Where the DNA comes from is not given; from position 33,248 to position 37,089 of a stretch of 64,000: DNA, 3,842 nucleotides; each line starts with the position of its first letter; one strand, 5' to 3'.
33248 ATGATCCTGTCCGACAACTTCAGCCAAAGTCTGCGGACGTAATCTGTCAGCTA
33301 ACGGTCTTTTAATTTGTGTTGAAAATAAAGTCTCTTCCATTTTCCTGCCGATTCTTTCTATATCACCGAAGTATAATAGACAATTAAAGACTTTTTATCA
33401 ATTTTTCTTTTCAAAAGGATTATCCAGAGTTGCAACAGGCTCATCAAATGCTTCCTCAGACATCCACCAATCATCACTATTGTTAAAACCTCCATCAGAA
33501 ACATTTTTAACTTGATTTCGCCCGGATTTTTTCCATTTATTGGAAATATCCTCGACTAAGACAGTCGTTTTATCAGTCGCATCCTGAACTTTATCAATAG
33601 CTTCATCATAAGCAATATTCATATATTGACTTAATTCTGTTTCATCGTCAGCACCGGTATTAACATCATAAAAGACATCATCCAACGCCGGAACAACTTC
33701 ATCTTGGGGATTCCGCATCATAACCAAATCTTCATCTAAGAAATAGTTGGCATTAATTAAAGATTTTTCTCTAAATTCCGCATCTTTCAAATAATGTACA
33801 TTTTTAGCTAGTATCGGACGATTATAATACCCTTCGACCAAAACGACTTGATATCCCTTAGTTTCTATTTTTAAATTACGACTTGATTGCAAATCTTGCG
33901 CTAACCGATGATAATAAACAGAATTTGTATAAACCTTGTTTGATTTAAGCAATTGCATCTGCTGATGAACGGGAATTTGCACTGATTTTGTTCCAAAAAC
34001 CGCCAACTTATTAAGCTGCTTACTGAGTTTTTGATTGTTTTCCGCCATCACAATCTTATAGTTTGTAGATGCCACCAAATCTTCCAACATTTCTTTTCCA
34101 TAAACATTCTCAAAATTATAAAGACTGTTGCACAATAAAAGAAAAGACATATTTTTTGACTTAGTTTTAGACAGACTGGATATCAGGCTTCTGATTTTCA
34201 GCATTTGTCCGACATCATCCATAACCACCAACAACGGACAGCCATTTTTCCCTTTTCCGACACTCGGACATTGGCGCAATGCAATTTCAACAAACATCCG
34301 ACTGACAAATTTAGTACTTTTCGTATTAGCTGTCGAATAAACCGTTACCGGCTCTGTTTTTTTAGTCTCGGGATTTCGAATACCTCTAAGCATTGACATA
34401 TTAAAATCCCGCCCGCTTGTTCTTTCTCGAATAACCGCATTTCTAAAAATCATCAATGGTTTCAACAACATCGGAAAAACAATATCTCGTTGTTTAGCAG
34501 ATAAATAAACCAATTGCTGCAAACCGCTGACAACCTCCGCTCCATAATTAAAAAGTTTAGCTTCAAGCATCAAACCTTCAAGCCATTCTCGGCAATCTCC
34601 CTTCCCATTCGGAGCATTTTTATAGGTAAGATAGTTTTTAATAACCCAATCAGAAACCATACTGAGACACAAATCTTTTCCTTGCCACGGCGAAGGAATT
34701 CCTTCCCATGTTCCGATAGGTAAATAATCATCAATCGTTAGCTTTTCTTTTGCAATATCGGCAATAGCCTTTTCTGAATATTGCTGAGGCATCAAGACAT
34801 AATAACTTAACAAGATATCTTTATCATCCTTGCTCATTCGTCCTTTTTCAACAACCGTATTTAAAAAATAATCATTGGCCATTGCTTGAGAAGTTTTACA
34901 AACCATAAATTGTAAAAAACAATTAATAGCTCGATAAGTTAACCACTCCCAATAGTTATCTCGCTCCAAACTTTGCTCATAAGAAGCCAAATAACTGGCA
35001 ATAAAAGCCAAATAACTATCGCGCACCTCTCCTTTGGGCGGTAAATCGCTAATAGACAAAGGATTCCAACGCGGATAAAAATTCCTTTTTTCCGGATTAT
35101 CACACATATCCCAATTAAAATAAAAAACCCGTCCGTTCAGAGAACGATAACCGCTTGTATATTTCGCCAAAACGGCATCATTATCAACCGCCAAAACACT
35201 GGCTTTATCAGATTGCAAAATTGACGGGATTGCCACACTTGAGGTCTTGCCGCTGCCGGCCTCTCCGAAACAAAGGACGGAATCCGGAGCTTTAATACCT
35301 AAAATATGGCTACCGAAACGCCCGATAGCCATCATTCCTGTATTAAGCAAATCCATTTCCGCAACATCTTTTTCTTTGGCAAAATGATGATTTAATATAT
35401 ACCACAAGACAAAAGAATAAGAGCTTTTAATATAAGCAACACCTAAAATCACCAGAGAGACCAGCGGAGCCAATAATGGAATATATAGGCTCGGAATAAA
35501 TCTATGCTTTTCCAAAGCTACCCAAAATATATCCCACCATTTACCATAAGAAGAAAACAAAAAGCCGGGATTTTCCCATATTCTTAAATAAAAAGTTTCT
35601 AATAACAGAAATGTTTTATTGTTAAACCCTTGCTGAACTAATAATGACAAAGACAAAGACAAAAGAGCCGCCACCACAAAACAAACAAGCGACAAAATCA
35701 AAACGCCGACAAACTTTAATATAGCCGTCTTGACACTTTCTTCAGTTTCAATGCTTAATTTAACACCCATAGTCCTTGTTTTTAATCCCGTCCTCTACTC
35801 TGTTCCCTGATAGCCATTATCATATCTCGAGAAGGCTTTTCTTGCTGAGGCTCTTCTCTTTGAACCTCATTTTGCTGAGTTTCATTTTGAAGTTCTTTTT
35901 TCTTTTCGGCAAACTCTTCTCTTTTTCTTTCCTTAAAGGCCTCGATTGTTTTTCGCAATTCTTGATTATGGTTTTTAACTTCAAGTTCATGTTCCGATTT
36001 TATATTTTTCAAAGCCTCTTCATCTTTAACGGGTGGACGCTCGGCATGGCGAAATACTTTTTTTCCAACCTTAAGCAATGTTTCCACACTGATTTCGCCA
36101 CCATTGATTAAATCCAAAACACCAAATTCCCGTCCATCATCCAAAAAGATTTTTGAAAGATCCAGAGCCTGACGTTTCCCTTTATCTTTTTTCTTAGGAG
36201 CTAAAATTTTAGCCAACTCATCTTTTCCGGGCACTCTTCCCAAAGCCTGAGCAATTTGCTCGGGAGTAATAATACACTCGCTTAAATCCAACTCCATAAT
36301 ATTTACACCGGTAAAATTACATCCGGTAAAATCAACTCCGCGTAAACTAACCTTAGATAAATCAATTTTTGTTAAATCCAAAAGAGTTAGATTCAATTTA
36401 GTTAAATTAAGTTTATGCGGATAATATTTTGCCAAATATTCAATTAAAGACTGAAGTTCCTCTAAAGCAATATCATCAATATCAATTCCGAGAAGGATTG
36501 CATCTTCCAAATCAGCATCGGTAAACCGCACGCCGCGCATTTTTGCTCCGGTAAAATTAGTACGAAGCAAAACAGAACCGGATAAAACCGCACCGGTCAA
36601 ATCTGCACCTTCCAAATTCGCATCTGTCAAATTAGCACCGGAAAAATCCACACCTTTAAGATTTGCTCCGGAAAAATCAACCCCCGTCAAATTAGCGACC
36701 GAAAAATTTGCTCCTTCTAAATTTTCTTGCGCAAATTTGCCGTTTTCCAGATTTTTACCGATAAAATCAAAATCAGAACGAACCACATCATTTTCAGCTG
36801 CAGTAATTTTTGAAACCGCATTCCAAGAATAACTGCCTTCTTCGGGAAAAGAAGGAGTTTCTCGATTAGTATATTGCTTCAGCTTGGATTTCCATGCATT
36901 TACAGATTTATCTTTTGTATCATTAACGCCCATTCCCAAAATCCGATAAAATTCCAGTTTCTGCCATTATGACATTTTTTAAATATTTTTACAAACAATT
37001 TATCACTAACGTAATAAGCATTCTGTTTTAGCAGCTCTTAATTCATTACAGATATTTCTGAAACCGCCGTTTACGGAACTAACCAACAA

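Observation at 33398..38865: Orphan VirD4/TraG-type coupling ATPase operonic with a pentapeptide-repeat protein, next to a TolC-like/SPOR lipoprotein, with no other T4SS gene nearby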

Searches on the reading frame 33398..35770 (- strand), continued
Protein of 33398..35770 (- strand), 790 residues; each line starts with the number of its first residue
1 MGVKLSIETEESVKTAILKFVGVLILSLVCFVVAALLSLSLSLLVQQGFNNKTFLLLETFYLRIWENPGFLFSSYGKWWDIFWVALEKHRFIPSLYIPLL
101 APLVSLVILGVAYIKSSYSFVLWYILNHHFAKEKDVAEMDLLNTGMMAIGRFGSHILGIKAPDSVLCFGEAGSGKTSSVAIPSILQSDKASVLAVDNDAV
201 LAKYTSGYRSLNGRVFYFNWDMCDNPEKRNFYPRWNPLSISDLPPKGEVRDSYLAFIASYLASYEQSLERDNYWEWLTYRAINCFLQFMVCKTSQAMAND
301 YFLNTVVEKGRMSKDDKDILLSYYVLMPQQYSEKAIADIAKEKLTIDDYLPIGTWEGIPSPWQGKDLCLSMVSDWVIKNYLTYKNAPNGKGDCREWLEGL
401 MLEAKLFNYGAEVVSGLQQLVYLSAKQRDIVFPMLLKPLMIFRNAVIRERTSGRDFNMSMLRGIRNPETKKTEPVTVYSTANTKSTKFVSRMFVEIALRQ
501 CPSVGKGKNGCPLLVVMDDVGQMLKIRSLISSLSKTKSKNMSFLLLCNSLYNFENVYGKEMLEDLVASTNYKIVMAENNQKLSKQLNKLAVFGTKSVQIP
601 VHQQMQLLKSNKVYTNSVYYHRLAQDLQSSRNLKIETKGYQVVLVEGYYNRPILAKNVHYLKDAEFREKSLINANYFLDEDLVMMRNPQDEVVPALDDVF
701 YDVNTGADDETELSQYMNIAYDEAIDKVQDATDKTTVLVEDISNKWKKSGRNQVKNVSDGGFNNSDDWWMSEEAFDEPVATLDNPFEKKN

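Call 80: find_encoding_contigs(protein=P0264, flank=10000, max_places=2)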
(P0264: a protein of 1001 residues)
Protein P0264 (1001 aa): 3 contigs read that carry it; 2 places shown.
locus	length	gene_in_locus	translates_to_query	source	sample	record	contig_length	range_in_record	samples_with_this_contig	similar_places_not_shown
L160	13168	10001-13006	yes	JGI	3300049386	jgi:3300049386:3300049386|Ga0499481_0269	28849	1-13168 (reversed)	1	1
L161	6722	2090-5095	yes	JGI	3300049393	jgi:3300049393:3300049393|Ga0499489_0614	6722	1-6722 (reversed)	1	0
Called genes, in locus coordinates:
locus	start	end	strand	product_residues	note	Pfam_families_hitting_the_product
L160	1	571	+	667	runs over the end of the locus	-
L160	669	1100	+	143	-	-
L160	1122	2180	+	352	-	PF21088:MS_channel_1st, PF00924:MS_channel_2nd, PF21082:MS_channel_3rd (weak)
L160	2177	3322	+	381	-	PF11873:Mltc_N (weak), PF01464:SLT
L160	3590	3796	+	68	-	PF00313:CSD, PF08206:OB_RNB (weak)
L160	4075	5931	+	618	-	PF00753:Lactamase_B (weak), PF12706:Lactamase_B_2, PF22505:RNase_J_b_CASP, PF07521:RMMBL (weak)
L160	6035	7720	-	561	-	PF01268:FTHFS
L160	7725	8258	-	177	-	-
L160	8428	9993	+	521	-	PF00805:Pentapeptide (weak), PF13576:Pentapeptide_3 (faint), PF13599:Pentapeptide_4, PF00805:Pentapeptide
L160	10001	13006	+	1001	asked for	PF02534:T4SS-DNA_transf, PF10412:TrwB_AAD_bind (weak)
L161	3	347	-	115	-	?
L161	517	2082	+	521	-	PF00805:Pentapeptide (weak), PF13576:Pentapeptide_3 (faint), PF13599:Pentapeptide_4, PF00805:Pentapeptide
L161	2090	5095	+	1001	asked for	PF02534:T4SS-DNA_transf, PF10412:TrwB_AAD_bind (weak)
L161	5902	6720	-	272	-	PF00005:ABC_tran, PF16326:ABC_tran_CTD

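Call 81: find_encoding_contigs(protein=window:33398-35770:-, flank=10000, max_places=4)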
Protein window:33398-35770:- (790 aa): 7 contigs read that carry it; 4 places shown.
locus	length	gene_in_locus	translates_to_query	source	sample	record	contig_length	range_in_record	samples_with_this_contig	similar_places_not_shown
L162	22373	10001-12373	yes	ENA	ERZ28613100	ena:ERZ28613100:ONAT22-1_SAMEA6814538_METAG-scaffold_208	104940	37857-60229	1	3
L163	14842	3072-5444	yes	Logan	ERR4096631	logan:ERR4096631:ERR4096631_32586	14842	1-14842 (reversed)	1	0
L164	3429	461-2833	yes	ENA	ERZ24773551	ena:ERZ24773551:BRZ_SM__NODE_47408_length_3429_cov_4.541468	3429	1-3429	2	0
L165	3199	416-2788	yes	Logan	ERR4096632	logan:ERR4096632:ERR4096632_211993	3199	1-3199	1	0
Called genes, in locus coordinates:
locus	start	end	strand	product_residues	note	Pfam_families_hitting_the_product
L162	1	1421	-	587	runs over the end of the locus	-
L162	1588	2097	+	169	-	PF02559:CarD_TRCF_RID, PF21095:CarD_C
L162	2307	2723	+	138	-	PF04379:DUF525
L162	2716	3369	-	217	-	-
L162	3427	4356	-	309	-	PF01430:HSP33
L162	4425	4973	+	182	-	PF02631:RecX_HTH2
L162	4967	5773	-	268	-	PF01416:PseudoU_synth_1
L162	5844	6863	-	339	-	PF01408:GFO_IDH_MocA, PF02423:OCD_Mu_crystall (weak), PF03446:NAD_binding_2 (faint), PF22725:GFO_IDH_MocA_C3, PF02894:GFO_IDH_MocA_C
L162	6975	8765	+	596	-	-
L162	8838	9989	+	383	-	PF00805:Pentapeptide, PF13599:Pentapeptide_4 (weak), PF25296:Decapeptide (faint), PF13576:Pentapeptide_3 (weak), PF00805:Pentapeptide, PF13599:Pentapeptide_4 (weak), PF13576:Pentapeptide_3 (weak), PF00805:Pentapeptide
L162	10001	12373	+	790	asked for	PF02534:T4SS-DNA_transf (weak), PF10412:TrwB_AAD_bind (weak), PF12696:TraG-D_C (weak)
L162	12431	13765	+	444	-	PF05496:RuvB_N, PF00004:AAA, PF07728:AAA_5 (weak), PF13173:AAA_14 (weak), PF16193:AAA_assoc_2, PF12002:MgsA_C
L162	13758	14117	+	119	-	PF02537:CRCB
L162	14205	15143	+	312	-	PF00849:PseudoU_synth_2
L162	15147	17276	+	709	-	PF05170:AsmA, PF05359:DUF748, PF05170:AsmA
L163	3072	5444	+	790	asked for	PF02534:T4SS-DNA_transf (weak), PF10412:TrwB_AAD_bind (weak), PF12696:TraG-D_C (weak)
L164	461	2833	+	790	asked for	PF02534:T4SS-DNA_transf (weak), PF10412:TrwB_AAD_bind (weak), PF12696:TraG-D_C (weak)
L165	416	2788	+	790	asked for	PF02534:T4SS-DNA_transf (weak), PF10412:TrwB_AAD_bind (weak), PF12696:TraG-D_C (weak)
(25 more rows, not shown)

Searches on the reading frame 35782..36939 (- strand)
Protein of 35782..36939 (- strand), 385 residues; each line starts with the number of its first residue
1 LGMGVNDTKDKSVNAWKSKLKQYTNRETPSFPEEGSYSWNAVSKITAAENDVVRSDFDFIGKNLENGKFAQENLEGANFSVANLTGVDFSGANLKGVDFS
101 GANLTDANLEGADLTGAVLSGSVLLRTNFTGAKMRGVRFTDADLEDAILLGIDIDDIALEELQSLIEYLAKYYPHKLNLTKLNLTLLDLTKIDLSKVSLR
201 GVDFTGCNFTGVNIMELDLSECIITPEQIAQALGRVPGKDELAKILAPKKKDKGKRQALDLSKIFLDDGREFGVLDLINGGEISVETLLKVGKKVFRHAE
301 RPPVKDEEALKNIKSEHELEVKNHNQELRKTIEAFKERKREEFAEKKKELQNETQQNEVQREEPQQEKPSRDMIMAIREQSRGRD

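Call 3: search_protein_families(library=pfam, proteins=[window:35782-36939:-], max_evalue=0.01)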
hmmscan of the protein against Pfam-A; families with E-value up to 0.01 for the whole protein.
window:35782-36939:- (385 aa): 5 families
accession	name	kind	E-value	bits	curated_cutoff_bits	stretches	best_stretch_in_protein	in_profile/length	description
PF00805.28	Pentapeptide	-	1.8e-35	120.5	20.2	4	82-121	1-40/40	Pentapeptide repeats (8 copies)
PF13599.13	Pentapeptide_4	-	3.3e-18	66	38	3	63-117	22-76/78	Pentapeptide repeat region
PF13576.12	Pentapeptide_3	-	1.6e-17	63.9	27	2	82-118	4-43/48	Pentapeptide repeats (9 copies)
PF25296.1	Decapeptide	-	1.6e-07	31.5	45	2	63-114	6-57/74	Decapeptide repeat region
PF17621.7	DUF5508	-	0.0022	17.6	27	0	178-219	127-165/263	Family of unknown function (DUF5508)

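Call 4: search_protein_families(library=ncbifam, proteins=[window:35782-36939:-], max_evalue=0.01)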
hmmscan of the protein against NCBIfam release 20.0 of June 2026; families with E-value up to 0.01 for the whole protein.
window:35782-36939:- (385 aa): 18 families
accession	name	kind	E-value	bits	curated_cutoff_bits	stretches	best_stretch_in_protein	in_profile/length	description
NF052603.1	penta_Alr5209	equivalog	2e-23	82.7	125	2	58-155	14-106/113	Alr5209 family pentapeptide repeat protein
NF047416.1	penta_HetL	equivalog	1.6e-21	76.8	260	2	44-154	17-125/218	heterocyst differentiation pentapeptide repeat protein HetL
NF011744.0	PRK15197.1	equivalog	3e-16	59.4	274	1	57-156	174-269/291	SPI-2 type III secretion system effector PipB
NF011743.0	PRK15196.1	equivalog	7.9e-13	48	354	1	55-218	170-333/350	type III secretion system effector PipB2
NF000349.1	mfpA_AE000516.2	equivalog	2.2e-12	47.1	360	2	53-155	28-130/183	pentapeptide repeat protein MfpA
NF033086.2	penta_rpt_Qnr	equivalog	3.7e-12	46.4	240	1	104-161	133-190/211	Qnr family pentapeptide repeat protein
NF038182.1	penta_rpt_SmQnr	exception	1.2e-11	44.8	460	1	63-114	131-182/215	SmQnr family pentapeptide repeat protein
NF012152.0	penta_rpt_QnrC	exception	4.7e-09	36.5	500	1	56-147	10-97/221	QnrC family quinolone resistance pentapeptide repeat protein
NF012151.0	penta_rpt_QnrAS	exception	8.4e-09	35.8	490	1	56-160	91-195/218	QnrAS family quinolone resistance pentapeptide repeat protein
NF000071.4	penta_rpt_QnrA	exception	1.1e-08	35.1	450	1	60-204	60-199/218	QnrA family quinolone resistance pentapeptide repeat protein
NF000056.3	penta_rpt_QnrS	exception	1.4e-08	34.7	460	1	54-108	56-108/218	QnrS family quinolone resistance pentapeptide repeat protein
NF033375.2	penta_rpt_QnrE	exception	6.4e-08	32.8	480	1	79-161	111-193/214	QnrE family quinolone resistance pentapeptide repeat protein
NF000420.1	penta_rpt_QnrB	exception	1.4e-07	31.7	460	0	58-115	14-72/214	QnrB family quinolone resistance pentapeptide repeat protein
NF000421.1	penta_rpt_QnrVC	exception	3.3e-07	30.5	460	1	56-159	91-194/218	QnrVC family quinolone resistance pentapeptide repeat protein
NF000139.2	penta_rpt_QnrD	exception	1.9e-06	28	425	1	79-137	141-199/214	QnrD family quinolone resistance pentapeptide repeat protein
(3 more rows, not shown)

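Call 33: search_protein_families(library=padloc, proteins=[window:35782-36939:-], max_evalue=0.01)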
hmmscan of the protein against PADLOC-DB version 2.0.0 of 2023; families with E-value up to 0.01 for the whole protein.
window:35782-36939:- (385 aa): 0 families

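Call 84: search_solved_structures(query=A4, max_evalue=0.001, show_alignments=0)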
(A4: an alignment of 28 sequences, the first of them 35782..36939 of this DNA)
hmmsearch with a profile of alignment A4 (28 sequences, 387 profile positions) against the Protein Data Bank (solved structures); distinct sequences matched with E-value up to 0.001: 31.
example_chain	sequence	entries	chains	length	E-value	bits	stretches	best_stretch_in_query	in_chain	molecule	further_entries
4yc5_A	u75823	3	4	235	5.1e-64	219.9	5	74-151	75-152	beta1 | beta1 protein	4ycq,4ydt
4yfo_A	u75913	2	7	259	2e-56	194.9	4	65-149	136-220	beta1_ex1 | 6beta1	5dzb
4yei_A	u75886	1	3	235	3.1e-53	184.4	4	74-151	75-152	beta1mut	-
5dra_A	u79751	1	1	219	2.1e-34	122.4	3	74-151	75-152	3beta1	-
5dns_A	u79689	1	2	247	1.1e-33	120.1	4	74-129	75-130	t1428 beta1 loop design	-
5di5_A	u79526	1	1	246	4.6e-33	118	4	79-136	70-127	beta1 t801 loop variant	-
5dn0_A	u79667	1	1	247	5.1e-33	117.8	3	57-151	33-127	beta1 t1555 loop variant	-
3du1_X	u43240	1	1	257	9.8e-33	116.9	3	76-154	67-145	All3740 protein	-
5dqa_A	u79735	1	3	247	2.1e-32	115.8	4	74-126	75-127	t3284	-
2j8k_A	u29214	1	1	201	5.9e-30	107.7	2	59-151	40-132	NP275-NP276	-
7muc_AG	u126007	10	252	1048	3.9e-29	105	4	60-132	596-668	IcmE protein | IcmE (DotG)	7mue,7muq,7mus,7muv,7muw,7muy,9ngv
9ngw_A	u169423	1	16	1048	3.9e-29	105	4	60-132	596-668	IcmE (DotG)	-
3n90_A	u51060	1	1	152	3.2e-25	92.2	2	73-152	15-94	Thylakoid lumenal 15 kDa protein 1, chloroplastic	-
2o6w_A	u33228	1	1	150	5.3e-20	75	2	84-140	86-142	Repeat Five Residue (Rfr) protein or pentapeptide repeat protein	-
2f3l_A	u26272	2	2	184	2.4e-18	69.5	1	34-146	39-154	RFR-Domain | pentapeptide repeat protein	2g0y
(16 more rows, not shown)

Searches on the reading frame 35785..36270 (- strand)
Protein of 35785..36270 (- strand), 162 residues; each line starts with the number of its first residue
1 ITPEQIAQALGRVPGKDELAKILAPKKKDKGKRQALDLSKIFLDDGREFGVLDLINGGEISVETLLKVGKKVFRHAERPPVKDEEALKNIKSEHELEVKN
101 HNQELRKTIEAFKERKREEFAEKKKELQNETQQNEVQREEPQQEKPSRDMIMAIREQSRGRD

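Call 85: find_homologous_proteins(query=window:35785-36270:-, max_evalue=0.001)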
Query seq(162 aa) (162 aa): 12 proteins with E <= 0.001 among 112 candidates.
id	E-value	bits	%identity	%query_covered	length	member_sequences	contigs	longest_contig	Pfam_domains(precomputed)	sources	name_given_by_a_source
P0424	3.7e-43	165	70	78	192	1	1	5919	PF00805.29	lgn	-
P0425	1.5e-40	157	60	91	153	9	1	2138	-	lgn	-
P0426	3.4e-35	139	58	80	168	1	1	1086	-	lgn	-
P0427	2.5e-33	133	55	94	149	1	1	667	-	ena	-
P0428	1.0e-32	131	51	99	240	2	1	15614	PF00805.29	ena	-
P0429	5.6e-30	122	49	88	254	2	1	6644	PF00805.29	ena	-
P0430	2.8e-26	110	59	77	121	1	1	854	-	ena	-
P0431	2.8e-25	107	49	83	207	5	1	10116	PF00805.29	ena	-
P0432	7.0e-22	96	48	80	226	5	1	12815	PF00805.29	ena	-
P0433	7.2e-19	86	44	80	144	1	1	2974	-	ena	-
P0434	1.3e-14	73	71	38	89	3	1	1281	-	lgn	-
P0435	1.4e-14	73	42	77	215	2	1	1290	PF00805.29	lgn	-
